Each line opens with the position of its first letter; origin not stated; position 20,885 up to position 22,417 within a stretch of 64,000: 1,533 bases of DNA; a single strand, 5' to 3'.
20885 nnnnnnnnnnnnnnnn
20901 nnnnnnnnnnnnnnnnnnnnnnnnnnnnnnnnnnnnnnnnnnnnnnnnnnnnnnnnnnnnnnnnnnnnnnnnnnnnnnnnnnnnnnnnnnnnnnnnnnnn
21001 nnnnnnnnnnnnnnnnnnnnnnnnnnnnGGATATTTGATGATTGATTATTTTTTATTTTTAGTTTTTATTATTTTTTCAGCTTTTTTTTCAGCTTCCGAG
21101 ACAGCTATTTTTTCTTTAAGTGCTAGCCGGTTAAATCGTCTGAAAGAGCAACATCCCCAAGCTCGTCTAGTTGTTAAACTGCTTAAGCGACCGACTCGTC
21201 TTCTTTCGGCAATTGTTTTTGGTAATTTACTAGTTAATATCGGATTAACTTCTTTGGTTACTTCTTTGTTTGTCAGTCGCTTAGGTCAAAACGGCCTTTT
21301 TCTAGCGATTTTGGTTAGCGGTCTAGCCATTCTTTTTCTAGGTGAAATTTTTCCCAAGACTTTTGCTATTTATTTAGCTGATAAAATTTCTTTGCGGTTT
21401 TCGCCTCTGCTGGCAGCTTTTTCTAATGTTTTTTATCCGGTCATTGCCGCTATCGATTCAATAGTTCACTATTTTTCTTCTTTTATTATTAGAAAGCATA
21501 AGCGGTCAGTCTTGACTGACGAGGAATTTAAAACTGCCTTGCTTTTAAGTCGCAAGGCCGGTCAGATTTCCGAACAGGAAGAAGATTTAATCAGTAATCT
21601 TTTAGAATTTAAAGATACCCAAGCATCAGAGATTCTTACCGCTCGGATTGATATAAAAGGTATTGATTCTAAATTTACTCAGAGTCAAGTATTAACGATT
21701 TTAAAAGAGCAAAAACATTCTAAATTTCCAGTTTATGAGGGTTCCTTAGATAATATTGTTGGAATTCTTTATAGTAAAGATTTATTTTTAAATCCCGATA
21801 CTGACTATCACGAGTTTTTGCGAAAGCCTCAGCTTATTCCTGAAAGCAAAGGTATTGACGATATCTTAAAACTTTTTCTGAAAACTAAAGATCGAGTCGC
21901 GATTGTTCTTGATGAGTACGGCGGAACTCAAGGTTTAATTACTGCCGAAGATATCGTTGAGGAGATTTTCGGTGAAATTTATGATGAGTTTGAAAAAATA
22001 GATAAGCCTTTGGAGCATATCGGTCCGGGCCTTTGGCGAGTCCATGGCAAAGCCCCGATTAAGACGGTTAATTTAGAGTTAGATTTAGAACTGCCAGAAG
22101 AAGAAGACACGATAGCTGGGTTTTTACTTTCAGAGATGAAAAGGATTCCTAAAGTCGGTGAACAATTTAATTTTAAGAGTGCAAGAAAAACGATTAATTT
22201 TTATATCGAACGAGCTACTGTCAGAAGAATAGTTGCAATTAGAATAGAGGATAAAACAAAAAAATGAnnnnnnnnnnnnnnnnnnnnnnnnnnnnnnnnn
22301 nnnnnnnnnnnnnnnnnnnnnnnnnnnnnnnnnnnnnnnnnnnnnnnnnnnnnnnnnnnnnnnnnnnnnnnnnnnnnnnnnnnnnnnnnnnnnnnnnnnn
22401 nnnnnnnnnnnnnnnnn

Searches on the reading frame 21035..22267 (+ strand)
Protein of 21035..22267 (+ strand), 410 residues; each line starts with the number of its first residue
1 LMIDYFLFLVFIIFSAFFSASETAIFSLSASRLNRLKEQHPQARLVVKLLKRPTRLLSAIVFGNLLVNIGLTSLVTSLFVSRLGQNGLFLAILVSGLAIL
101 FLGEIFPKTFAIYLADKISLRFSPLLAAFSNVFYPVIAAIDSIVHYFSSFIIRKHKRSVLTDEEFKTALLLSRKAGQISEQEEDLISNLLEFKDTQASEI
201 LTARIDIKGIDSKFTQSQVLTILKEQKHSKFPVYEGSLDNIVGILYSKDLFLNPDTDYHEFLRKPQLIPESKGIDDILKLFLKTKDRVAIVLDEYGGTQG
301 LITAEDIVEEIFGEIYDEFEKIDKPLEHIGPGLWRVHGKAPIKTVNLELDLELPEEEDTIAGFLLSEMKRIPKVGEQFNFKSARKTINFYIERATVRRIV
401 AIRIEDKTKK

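Call 7: search_protein_families(library=pfam, proteins=[window:21035-22267:+], max_evalue=0.01)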
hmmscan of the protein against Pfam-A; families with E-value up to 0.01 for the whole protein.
window:21035-22267:+ (410 aa): 4 families
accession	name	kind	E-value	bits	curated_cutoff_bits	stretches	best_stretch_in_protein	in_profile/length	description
PF01595.25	CNNM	-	1e-40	139.8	28.4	1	7-182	2-181/181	Cyclin M transmembrane N-terminal domain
PF03471.22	CorC_HlyC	-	1.4e-15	57.5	27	1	329-405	3-78/81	Transporter associated domain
PF00571.33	CBS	-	2.9e-10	40.8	24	1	264-312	8-56/57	CBS domain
PF13194.11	DUF4010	-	0.0092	16.1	30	0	28-98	100-164/210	Domain of unknown function (DUF4010)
